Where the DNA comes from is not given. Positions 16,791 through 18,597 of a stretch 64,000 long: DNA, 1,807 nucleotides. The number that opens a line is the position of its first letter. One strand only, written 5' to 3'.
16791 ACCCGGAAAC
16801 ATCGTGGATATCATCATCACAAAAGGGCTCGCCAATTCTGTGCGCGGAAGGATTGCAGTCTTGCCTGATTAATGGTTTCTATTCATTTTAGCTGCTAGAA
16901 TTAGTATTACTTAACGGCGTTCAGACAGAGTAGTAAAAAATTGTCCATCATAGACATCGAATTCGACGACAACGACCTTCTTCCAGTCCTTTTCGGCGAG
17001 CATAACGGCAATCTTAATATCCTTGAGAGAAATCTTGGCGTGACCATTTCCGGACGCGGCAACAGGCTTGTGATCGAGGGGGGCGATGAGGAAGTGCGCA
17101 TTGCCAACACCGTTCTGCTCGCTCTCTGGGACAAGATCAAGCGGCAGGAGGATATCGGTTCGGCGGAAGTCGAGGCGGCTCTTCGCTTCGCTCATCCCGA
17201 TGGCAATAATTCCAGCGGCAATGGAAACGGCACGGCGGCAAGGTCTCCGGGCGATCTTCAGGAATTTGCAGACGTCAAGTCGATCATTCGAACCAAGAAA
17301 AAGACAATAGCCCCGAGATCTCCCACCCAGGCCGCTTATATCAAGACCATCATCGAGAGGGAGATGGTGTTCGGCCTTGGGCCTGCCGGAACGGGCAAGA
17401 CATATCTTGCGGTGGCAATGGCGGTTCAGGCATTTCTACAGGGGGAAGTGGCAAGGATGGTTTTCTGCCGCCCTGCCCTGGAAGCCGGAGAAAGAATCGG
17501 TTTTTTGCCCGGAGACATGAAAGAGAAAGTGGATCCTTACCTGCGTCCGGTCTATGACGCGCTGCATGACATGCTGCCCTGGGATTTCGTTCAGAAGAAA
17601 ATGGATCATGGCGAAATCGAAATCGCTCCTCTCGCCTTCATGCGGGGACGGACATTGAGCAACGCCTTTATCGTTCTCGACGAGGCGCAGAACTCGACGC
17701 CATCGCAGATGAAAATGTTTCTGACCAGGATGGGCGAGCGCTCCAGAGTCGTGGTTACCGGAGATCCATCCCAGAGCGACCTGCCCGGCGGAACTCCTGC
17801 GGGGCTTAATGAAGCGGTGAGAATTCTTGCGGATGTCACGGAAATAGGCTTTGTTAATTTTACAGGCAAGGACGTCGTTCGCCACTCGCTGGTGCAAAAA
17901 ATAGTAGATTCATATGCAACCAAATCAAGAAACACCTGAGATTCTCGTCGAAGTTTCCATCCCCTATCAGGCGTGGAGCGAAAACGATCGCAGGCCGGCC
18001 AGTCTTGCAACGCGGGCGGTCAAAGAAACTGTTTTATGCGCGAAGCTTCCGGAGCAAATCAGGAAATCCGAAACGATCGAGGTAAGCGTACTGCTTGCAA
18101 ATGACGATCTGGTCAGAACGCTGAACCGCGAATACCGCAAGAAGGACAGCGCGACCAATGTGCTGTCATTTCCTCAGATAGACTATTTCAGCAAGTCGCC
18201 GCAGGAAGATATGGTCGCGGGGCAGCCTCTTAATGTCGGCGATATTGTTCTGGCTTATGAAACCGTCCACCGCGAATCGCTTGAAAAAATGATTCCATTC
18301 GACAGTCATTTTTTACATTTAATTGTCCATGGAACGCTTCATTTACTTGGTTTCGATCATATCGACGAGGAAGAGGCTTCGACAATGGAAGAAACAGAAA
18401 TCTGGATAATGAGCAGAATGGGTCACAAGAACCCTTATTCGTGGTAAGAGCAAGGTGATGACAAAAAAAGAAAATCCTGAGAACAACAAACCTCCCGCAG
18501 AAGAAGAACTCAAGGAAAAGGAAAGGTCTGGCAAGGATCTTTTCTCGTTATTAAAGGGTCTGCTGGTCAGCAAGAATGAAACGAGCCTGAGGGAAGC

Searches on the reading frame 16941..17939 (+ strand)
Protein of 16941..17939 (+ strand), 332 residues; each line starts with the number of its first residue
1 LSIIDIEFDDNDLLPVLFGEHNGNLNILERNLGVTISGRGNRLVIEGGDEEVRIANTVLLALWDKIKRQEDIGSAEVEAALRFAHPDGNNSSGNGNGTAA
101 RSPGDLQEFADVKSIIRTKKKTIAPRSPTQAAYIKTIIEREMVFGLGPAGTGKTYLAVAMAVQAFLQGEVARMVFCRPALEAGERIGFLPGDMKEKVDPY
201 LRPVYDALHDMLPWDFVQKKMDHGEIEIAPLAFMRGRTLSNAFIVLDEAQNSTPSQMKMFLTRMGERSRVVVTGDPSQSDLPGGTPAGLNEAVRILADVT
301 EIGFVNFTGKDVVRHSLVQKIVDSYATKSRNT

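Call 22: search_protein_families(library=pfam, proteins=[window:16941-17939:+], max_evalue=0.001)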
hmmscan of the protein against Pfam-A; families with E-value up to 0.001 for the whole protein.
window:16941-17939:+ (332 aa): 5 families
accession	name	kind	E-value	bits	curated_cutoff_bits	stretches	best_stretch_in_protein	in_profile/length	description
PF02562.22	PhoH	-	7.9e-89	297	27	1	123-325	2-204/205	PhoH-like protein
PF13245.12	AAA_19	-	5.6e-08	33.5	25.1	1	131-279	2-129/134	AAA domain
PF13604.12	AAA_30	-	1.7e-07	31.6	27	1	127-279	3-128/191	AAA domain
PF01695.23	IstB_IS21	-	7.6e-06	26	24.1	1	132-172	84-124/238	IstB-like ATP binding protein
PF00270.35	DEAD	-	4.5e-05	23.7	26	1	128-168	2-43/167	DEAD/DEAH box helicase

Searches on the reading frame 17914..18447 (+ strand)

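Call 22: search_protein_families(library=pfam, proteins=[window:17914-18447:+], max_evalue=0.001)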
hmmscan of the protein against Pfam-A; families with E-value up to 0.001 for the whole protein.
window:17914-18447:+ (177 aa): 1 family
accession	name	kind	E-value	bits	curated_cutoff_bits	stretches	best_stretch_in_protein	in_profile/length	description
PF02130.23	YbeY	-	6e-32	110.7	25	1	37-168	16-128/129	Endoribonuclease YbeY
